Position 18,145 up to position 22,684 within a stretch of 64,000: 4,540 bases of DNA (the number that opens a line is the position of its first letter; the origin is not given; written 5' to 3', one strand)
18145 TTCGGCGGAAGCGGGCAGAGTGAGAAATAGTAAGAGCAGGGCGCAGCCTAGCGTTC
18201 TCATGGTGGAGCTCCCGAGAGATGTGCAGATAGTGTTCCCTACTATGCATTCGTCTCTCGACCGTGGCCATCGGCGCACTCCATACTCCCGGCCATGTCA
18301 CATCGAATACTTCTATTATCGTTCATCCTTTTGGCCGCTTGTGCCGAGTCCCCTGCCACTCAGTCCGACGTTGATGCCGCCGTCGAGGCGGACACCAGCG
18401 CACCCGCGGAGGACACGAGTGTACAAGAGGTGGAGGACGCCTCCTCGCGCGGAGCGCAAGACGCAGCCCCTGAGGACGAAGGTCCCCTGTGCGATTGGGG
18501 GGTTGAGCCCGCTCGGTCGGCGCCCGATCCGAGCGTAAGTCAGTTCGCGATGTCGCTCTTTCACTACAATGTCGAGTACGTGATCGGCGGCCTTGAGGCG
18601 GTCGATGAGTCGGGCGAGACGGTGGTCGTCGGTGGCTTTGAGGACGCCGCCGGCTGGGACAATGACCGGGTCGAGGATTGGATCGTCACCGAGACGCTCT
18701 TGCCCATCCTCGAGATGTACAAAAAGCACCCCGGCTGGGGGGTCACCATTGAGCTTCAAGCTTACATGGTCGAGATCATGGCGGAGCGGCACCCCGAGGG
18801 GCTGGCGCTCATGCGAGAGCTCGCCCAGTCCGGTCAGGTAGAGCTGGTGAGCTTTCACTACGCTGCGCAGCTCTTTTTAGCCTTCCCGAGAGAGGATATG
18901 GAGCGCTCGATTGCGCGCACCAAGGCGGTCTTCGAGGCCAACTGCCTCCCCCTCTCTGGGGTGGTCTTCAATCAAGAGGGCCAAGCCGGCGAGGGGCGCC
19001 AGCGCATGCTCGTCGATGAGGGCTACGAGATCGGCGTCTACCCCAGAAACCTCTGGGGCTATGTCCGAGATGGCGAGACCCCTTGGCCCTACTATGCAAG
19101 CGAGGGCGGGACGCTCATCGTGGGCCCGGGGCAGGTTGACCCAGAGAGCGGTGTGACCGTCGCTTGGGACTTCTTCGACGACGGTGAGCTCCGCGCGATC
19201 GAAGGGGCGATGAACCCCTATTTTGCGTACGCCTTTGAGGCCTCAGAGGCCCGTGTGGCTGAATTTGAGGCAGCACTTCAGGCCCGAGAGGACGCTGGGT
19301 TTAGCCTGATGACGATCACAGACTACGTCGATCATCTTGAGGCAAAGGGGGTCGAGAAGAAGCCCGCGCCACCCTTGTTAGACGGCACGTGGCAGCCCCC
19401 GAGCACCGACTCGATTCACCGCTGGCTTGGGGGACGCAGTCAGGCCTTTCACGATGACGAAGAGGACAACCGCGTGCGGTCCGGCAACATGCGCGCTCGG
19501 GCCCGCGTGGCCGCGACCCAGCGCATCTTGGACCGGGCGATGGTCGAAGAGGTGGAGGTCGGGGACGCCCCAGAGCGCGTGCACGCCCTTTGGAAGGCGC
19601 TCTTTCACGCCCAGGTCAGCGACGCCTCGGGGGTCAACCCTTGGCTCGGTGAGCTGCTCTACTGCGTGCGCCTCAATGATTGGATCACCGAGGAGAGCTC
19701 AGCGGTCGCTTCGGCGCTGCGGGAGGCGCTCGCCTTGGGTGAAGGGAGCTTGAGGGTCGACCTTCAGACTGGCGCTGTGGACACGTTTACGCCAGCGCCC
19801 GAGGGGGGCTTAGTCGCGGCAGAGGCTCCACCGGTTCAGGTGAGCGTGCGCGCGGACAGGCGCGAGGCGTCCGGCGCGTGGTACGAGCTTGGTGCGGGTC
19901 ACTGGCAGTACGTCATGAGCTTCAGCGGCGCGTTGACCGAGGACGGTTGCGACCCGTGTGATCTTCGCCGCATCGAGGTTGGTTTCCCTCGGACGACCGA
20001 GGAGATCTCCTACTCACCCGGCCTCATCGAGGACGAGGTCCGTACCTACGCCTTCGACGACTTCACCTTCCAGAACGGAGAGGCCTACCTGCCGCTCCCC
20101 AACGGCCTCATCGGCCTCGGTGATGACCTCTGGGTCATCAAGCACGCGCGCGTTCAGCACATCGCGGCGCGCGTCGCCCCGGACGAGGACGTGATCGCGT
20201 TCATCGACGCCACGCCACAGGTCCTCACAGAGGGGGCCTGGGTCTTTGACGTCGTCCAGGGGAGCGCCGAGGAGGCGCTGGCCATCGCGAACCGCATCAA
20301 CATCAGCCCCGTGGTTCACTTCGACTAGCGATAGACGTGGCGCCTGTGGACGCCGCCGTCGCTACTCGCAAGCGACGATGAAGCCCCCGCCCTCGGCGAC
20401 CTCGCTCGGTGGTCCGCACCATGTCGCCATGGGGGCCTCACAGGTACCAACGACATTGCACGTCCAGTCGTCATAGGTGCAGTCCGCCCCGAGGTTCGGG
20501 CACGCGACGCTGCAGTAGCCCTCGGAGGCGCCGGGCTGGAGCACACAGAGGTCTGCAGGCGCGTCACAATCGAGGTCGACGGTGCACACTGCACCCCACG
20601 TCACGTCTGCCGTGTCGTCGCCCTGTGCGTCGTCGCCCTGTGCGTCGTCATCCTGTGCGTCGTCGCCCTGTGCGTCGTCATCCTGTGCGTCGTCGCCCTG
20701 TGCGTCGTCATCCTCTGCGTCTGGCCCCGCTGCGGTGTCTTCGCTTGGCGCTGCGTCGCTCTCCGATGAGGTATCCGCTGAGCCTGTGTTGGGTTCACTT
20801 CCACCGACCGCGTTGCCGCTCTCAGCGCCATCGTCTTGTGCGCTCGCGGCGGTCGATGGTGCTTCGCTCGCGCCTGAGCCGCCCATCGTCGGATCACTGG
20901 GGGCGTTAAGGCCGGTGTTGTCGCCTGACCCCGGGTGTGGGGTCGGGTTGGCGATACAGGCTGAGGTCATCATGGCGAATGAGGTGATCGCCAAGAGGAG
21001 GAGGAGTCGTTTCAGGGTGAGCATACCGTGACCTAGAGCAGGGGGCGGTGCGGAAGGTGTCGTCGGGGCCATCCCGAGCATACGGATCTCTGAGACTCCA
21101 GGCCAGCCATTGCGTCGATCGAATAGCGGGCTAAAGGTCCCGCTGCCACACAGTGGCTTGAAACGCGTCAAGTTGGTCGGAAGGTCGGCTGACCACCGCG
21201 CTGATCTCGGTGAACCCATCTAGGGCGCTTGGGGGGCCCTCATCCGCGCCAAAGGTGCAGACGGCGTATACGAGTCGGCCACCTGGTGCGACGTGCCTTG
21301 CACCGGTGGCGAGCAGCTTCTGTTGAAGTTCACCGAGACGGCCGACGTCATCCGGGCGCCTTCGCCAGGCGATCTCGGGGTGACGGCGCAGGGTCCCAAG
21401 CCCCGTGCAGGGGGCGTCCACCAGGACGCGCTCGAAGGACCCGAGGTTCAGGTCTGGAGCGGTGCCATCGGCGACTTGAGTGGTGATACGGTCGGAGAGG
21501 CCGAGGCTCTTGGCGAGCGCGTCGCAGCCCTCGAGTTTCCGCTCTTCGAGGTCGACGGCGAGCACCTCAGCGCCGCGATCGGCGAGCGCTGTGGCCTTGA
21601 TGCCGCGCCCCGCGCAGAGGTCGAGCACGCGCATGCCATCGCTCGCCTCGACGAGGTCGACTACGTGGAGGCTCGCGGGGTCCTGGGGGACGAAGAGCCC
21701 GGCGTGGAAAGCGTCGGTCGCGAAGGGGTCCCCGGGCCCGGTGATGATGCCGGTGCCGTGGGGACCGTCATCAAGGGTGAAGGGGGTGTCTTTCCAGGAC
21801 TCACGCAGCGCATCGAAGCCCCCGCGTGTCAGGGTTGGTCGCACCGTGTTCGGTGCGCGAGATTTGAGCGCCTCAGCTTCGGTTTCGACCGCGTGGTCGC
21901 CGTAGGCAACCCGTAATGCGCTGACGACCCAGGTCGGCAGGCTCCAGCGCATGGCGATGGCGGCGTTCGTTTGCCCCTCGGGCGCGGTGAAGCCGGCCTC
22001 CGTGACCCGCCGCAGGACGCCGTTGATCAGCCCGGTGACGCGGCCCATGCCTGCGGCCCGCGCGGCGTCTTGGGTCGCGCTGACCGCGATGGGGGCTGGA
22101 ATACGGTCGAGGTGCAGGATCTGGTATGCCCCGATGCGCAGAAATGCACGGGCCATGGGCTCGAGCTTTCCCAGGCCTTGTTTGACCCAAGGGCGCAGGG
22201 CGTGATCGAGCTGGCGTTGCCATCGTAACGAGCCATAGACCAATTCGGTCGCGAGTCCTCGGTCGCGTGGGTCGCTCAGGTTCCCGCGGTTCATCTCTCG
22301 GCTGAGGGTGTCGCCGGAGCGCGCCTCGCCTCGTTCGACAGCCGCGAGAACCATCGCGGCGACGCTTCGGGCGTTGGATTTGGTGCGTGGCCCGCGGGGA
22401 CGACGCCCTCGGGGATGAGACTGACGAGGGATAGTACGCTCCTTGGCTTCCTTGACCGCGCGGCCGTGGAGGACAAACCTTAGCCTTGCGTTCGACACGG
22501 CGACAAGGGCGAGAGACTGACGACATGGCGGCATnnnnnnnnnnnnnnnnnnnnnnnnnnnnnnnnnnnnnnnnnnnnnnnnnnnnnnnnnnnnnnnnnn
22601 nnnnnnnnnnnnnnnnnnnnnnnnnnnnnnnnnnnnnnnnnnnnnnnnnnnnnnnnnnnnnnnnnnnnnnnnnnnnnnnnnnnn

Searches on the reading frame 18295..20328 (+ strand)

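Call 8: search_protein_families(library=pfam, proteins=[window:18295-20328:+], max_evalue=0.01)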
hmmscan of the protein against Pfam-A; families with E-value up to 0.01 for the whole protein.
window:18295-20328:+ (677 aa): 1 family
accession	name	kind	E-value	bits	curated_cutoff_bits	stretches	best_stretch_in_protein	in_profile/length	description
PF03065.20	Glyco_hydro_57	-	0.00023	21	21.2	1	143-246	64-168/291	Glycosyl hydrolase family 57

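Call 9: search_protein_families(library=ncbifam, proteins=[window:18295-20328:+], max_evalue=0.01)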
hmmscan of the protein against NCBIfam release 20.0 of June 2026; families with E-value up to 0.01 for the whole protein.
window:18295-20328:+ (677 aa): 0 families

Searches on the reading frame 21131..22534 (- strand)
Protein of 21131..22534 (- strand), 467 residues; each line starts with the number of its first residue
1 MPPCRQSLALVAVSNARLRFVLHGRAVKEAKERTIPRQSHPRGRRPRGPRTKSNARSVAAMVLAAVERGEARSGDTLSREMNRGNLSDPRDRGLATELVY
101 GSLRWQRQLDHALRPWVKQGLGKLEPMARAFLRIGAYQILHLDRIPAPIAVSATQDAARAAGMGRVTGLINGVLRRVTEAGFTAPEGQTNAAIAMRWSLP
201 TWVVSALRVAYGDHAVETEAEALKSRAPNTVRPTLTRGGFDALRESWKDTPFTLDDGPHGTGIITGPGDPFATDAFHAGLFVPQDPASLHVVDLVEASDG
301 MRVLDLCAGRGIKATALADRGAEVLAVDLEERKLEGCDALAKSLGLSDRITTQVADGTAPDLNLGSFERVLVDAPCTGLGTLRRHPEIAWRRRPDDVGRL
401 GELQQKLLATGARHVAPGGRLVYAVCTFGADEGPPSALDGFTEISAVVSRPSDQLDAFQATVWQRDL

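Call 8: search_protein_families(library=pfam, proteins=[window:21131-22534:-], max_evalue=0.01)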
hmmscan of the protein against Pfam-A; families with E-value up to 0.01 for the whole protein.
window:21131-22534:- (467 aa): 7 families
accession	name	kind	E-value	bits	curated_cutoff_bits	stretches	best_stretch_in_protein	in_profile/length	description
PF01189.24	Methyltr_RsmB-F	-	6.2e-30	104.8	27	1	296-432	5-145/199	16S rRNA methyltransferase RsmB/F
PF01029.23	NusB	-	1.3e-24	87.5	23.1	1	54-178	2-132/133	NusB family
PF13649.12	Methyltransf_25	-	2.9e-07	31.5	27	1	303-372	1-70/97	Methyltransferase domain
PF13847.12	Methyltransf_31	-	1.3e-05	25.4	27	1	298-376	2-84/145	Methyltransferase domain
PF08241.18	Methyltransf_11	-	0.00023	22.2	21.2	1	304-371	1-65/95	Methyltransferase domain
PF13489.12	Methyltransf_23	-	0.0045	17.2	27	0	298-333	21-56/164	Methyltransferase domain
PF09445.16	Methyltransf_15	-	0.0049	16.9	22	1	302-356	3-57/165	RNA cap guanine-N2 methyltransferase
